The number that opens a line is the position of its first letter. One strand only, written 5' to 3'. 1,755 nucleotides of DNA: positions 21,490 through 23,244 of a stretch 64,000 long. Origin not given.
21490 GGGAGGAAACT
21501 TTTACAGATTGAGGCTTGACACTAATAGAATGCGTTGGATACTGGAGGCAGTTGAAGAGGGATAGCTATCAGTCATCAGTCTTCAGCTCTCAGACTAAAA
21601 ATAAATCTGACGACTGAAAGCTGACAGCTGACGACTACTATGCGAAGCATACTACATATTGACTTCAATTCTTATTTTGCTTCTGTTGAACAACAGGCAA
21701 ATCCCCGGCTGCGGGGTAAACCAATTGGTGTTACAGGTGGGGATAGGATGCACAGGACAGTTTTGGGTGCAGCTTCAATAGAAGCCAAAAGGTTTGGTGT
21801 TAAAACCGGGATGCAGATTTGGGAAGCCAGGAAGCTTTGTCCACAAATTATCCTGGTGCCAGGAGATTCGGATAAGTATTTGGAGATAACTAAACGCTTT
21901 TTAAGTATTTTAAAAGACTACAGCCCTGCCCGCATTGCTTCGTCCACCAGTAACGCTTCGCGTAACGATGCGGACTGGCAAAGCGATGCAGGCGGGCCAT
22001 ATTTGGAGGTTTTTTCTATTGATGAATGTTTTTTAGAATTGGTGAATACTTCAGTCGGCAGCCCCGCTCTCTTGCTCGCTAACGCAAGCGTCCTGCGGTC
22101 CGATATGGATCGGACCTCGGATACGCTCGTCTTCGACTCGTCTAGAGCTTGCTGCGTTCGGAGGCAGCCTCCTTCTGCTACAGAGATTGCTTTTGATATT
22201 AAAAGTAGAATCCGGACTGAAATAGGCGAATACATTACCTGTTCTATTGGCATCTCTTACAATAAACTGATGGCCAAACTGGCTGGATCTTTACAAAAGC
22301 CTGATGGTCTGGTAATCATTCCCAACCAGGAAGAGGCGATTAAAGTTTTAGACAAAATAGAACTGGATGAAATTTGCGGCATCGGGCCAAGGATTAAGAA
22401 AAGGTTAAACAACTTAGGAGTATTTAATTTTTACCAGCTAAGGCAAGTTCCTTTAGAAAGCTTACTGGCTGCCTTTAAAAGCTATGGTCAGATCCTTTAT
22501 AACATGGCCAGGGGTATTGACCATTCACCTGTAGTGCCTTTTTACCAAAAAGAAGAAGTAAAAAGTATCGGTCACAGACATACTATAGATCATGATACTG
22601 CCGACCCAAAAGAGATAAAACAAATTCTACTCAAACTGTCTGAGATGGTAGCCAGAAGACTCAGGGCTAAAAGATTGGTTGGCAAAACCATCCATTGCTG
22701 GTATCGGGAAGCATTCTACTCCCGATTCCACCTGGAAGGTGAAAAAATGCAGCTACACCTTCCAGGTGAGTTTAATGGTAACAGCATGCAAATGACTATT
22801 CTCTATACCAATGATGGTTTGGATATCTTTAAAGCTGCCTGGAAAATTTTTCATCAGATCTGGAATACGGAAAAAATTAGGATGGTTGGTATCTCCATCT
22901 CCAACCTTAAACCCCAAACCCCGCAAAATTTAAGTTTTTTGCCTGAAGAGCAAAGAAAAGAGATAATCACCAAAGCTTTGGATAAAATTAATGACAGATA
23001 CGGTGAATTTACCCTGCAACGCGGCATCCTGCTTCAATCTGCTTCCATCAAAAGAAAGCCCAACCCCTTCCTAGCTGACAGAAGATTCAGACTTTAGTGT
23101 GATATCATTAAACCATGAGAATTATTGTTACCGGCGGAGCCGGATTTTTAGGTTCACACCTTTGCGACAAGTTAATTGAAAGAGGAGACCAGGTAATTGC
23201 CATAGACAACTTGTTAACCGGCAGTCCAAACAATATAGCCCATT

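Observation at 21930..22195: dinB carries two GC-rich (about 60-64% GC) in-frame insertions made of consecutive hairpins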

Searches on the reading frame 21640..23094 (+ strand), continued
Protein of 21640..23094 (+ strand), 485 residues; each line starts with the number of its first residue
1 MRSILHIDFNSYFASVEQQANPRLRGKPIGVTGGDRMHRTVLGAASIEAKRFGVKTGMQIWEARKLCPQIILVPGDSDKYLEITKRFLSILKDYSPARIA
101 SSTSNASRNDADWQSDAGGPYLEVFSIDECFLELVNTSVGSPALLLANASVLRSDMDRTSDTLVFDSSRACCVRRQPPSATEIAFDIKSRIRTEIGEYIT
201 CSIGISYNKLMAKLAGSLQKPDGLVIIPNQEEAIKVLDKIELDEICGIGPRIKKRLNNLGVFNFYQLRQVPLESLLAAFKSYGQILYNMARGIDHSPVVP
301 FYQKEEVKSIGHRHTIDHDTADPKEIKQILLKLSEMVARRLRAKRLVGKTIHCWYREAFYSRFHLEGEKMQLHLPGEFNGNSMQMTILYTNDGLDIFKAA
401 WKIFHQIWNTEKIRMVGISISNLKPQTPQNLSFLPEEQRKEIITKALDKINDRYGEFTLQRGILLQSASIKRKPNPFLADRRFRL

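Call 60: predict_structure(alignment_id=A5)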
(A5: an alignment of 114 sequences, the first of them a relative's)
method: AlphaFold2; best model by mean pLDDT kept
length: 485 residues; sequences in the alignment: 114
mean_pLDDT: 76.6   pTM: 0.67
mean pLDDT of the five models: 76.6, 75.9, 75.8, 73.5, 71.6
residues with pLDDT >= 90: 183; 70-90: 151; 50-70: 54; < 50: 97
segments of 3 or more residues with pLDDT < 50: 99-117, 140-161, 163-173, 311-314, 365-377, 459-461, 463-485
pLDDT, mean of each block of 10 residues (from residue 1): 89 92 95 63 87 88 94 88 90 70 46 48 88 73 42 43 48 68 94 93 93 85 84 93 84 94 97 96 94 90 65 62 90 85 86 83 49 47 89 92 94 86 74 69 76 56 45 40 37
secondary structure, 60 per line:
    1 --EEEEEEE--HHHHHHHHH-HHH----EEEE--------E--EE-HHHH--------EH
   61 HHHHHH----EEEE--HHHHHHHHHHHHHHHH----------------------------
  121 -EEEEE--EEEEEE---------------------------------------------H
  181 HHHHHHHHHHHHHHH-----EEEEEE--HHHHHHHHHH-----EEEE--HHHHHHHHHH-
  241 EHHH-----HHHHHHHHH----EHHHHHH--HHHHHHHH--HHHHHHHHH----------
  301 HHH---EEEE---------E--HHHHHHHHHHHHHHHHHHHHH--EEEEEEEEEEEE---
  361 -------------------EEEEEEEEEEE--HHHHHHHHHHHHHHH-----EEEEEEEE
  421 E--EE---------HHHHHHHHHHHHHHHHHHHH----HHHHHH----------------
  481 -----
elements in order: E3-9 H12-20 E29-32 H47-50 H60-66 E71-74 H77-92 E122-126 E129-134 H180-195 E201-206 H209-218 E224-227 H230-239 H250-258 H264-269 H272-279 H282-290 E307-310 H323-343 E346-357 E380-390 H393-407 E413-421 H435-454 H459-464

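Call 74: fold_search(model_id=the predicted structure, library=pdb)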
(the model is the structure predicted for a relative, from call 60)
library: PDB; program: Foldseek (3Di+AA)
matches with E <= 10: 370; with E <= 0.001: 182
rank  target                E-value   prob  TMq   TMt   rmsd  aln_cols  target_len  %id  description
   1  9a5e_A                1.0e-34  1.00  0.62  0.71   9.9       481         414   27  Integrative model of DPO41-RPOZ by crosslinking MS and deep learning (released 2024-09-18)
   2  7yll                  5.1e-28  1.00  0.46  0.65   9.8       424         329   28  Crystal structure of TTEDbh (released 2023-12-06)
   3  3gqc_C                2.7e-27  1.00  0.61  0.69   5.1       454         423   23  Structure of human Rev1-DNA-dNTP ternary complex (released 2009-05-19)
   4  3gqc_D                2.9e-27  1.00  0.60  0.67   4.7       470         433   22  Structure of human Rev1-DNA-dNTP ternary complex (released 2009-05-19)
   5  3gqc_A                3.7e-27  1.00  0.61  0.67   5.2       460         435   22  Structure of human Rev1-DNA-dNTP ternary complex (released 2009-05-19)
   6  3gqc_B                4.4e-27  1.00  0.61  0.67   5.8       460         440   23  Structure of human Rev1-DNA-dNTP ternary complex (released 2009-05-19)
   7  4r8u_A                3.5e-26  1.00  0.59  0.81   4.5       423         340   24  S-SAD structure of DINB-DNA Complex (released 2015-01-14)
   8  4r8u_B                6.7e-26  1.00  0.59  0.82   5.0       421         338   24  S-SAD structure of DINB-DNA Complex (released 2015-01-14)
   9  4irc_A                1.4e-25  1.00  0.60  0.82   5.0       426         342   24  Polymerase-DNA complex (released 2013-04-10)
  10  6juo_A                1.5e-25  1.00  0.58  0.79   6.2       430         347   22  MsDpo4-DNA complex 4 (released 2020-02-19)
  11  6jun_A                2.4e-25  1.00  0.58  0.79   6.3       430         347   22  MsDpo4-DNA complex 3 (released 2020-02-19)
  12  6jup_A                3.0e-25  1.00  0.60  0.82   4.9       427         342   24  Mutant PolIV-DNA incoming nucleotide complex (released 2020-02-19)
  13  4ir1_A                3.2e-25  1.00  0.60  0.82   5.8       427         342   24  Polymerase-DNA Complex (released 2013-04-10)
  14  6jul_A                3.4e-25  1.00  0.58  0.78   6.2       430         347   22  MsDpo4-DNA complex 1 (released 2020-02-19)
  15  3fds_A                6.8e-25  1.00  0.46  0.61  15.9       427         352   22  Structural insight into recruitment of translesion DNA polymerase Dpo4 to sliding clamp PCNA (released 2009-01-20)
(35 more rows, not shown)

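Call 89: find_encoding_contigs(protein=P0001, flank=1000, max_places=4)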
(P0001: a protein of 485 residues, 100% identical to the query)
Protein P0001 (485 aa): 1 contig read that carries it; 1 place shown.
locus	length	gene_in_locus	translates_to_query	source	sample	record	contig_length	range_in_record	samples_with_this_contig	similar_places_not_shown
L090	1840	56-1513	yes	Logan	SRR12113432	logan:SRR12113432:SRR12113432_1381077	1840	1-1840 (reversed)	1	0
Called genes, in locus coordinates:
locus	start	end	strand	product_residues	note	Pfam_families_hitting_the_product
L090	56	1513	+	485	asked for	PF00817:IMS, PF21999:IMS_HHH_1, PF11799:IMS_C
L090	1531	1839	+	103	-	?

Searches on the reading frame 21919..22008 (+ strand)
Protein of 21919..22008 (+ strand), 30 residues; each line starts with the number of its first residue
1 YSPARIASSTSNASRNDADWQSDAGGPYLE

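Call 75: search_protein_representatives(protein=window:21919-22008:+)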
Query: 30 residues. Proteins with E-value up to 0.001 (for the whole library): 1; up to 1e-10: 0; up to 1e-30: 0. The best 1 are listed.
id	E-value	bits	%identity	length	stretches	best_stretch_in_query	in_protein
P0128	6.3e-07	43.5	50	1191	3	6-29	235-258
